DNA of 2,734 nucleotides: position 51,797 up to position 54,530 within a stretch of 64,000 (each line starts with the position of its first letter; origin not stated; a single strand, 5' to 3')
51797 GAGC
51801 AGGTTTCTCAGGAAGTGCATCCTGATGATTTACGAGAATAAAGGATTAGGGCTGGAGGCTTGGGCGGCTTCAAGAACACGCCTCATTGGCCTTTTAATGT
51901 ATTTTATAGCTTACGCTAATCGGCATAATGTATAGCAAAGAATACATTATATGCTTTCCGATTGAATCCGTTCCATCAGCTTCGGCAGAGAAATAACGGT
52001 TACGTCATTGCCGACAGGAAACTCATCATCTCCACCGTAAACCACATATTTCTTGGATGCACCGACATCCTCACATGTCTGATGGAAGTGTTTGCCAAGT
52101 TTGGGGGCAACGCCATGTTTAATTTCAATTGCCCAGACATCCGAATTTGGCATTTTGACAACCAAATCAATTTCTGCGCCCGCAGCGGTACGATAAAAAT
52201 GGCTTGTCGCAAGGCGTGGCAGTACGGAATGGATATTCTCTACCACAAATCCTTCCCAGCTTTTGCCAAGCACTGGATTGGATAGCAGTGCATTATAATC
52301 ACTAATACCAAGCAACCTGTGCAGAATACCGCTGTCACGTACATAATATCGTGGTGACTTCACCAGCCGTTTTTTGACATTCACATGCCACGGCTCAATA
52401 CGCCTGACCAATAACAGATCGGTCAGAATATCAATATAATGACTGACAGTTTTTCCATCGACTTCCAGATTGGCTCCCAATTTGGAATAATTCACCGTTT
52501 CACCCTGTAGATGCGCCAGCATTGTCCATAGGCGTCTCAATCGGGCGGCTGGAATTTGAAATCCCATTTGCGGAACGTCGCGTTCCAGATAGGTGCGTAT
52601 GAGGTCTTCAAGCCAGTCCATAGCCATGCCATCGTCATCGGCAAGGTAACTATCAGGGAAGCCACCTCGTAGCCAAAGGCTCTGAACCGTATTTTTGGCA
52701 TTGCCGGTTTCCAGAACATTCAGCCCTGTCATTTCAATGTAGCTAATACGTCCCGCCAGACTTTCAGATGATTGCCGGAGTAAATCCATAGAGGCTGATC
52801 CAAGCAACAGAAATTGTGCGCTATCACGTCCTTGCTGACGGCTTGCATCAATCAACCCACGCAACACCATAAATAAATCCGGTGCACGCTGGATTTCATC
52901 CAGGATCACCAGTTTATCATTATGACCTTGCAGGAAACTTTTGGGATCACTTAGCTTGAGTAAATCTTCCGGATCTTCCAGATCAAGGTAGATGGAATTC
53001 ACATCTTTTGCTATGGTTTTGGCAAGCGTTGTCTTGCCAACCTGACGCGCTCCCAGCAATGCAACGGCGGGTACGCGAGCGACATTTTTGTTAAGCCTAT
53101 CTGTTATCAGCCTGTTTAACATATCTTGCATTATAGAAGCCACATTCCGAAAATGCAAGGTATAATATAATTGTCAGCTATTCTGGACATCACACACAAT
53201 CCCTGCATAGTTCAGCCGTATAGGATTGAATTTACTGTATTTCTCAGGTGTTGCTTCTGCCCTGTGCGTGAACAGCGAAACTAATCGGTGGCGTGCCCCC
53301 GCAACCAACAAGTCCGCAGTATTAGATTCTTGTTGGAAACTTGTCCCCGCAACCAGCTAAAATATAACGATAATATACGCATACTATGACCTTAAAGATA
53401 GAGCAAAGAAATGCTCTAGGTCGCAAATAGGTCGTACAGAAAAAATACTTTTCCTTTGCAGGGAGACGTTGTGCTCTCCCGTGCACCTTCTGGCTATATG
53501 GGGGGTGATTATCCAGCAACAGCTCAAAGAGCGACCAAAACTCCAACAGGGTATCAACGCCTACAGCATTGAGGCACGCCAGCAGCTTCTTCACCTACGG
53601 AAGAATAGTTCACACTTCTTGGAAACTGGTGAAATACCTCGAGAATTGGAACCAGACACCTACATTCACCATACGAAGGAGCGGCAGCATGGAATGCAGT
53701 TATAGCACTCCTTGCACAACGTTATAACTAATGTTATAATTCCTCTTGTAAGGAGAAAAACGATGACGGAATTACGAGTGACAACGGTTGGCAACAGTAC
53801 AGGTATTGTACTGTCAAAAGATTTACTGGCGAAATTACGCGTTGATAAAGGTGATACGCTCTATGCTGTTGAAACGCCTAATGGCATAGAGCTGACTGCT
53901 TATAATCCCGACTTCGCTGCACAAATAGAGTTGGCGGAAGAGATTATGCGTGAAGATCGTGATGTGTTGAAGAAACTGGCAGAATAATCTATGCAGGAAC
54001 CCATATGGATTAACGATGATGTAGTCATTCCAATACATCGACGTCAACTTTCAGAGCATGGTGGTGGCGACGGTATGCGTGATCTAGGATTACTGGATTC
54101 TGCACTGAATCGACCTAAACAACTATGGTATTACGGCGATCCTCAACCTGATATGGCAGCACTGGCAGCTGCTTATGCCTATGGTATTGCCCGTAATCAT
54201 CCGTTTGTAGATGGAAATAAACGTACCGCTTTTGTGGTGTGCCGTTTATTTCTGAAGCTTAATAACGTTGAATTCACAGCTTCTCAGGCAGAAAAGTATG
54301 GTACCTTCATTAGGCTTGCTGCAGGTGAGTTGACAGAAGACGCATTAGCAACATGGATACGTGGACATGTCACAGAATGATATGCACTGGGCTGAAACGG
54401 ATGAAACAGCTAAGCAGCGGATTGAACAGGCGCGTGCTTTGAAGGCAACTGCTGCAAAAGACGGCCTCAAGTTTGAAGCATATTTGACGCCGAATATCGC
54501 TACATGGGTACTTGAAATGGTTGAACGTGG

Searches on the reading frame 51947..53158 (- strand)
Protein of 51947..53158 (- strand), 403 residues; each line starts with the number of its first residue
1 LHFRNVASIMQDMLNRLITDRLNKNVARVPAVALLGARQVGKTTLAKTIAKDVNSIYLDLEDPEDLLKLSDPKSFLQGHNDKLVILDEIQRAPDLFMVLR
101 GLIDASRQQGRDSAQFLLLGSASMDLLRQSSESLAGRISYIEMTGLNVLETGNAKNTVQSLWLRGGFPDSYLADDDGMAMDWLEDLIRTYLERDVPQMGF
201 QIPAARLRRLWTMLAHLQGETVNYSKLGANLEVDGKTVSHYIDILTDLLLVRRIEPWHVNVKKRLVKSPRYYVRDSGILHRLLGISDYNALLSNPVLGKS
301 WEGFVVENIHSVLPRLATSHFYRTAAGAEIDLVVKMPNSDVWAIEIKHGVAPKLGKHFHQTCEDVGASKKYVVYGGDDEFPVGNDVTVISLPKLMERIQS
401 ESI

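Call 4: search_protein_families(library=pfam, proteins=[window:51947-53158:-], max_evalue=0.01)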
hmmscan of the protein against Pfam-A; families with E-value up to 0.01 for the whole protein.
window:51947-53158:- (403 aa): 3 families
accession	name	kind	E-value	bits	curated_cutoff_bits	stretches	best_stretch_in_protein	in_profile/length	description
PF13635.12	DUF4143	-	1.2e-45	155.5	28.1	1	192-348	1-159/160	Domain of unknown function (DUF4143)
PF13173.12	AAA_14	-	2.8e-26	92.5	27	1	30-150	3-127/129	AAA domain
PF13401.12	AAA_22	-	0.0054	17.5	27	0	75-123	78-125/130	AAA domain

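Call 5: search_protein_families(library=padloc, proteins=[window:51947-53158:-], max_evalue=0.01)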
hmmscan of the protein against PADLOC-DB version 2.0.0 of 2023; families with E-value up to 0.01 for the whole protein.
window:51947-53158:- (403 aa): 9 families
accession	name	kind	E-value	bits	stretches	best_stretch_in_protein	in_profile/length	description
PDLC04790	PDC-S01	-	6e-94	313.1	1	6-396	4-419/422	-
PDLC04789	PDC-S01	-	3.2e-53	179.1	1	13-361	1-355/375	-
PDLC04791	PDC-S01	-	9.1e-33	111.5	1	17-373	9-375/395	-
PDLC04787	PDC-S01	-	3.1e-27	93.5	1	8-296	4-319/412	-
PDLC04788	PDC-S01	-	1.6e-20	71.5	2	181-367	207-400/448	-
PDLC04786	PDC-S01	-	6.4e-14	49.5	2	165-350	194-388/439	-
PDLC04792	PDC-S01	-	3.7e-12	43.6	2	270-354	306-390/452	-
PDLC01457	WYL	-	0.0049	14.5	0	206-248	2-45/229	"CAS-I,CAS-II,CAS-III,CAS-IV,CAS-V,CAS-VI; associated_signaling"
PDLC02914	ATPase-Toprim_I-B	-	0.0064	13.7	0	80-192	202-310/443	-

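Call 31: search_protein_families(library=ncbifam, proteins=[window:51947-53158:-], max_evalue=0.001)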
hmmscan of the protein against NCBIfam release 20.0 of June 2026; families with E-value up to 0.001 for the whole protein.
window:51947-53158:- (403 aa): 0 families

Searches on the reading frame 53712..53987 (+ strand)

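Call 4: search_protein_families(library=pfam, proteins=[window:53712-53987:+], max_evalue=0.01)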
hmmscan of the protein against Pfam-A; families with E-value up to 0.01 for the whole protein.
window:53712-53987:+ (91 aa): 1 family
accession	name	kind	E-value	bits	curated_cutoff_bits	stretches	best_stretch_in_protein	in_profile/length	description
PF04014.23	MazE_antitoxin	-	0.00019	21.7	24.7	1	23-66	1-45/48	Antidote-toxin recognition MazE, bacterial antitoxin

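Call 5: search_protein_families(library=padloc, proteins=[window:53712-53987:+], max_evalue=0.01)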
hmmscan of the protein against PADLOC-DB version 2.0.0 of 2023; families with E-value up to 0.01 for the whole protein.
window:53712-53987:+ (91 aa): 0 families

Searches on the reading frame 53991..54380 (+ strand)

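Call 4: search_protein_families(library=pfam, proteins=[window:53991-54380:+], max_evalue=0.01)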
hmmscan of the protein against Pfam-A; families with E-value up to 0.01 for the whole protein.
window:53991-54380:+ (129 aa): 1 family
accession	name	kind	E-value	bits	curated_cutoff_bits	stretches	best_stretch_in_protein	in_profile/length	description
PF02661.23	Fic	-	1.8e-20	74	24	1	6-88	1-93/93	Fic/DOC family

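Call 5: search_protein_families(library=padloc, proteins=[window:53991-54380:+], max_evalue=0.01)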
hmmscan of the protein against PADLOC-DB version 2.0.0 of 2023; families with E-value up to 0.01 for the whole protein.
window:53991-54380:+ (129 aa): 6 families
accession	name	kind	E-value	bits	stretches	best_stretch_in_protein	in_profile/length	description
PDLC04965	PDC-S23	-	1.1e-07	29.5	1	37-99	227-288/327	-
PDLC04963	PDC-S23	-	3.2e-07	28.1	1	52-98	225-271/312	-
PDLC04718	PDC-M59B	-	9.9e-07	27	1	5-120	6-120/159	-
PDLC04964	PDC-S23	-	3.2e-06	24.6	1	30-93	224-286/331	-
PDLC04848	PDC-S05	-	0.00015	19.4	1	59-91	213-245/291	-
PDLC04838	PDC-S04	-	0.00027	18.8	1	47-102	121-176/209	-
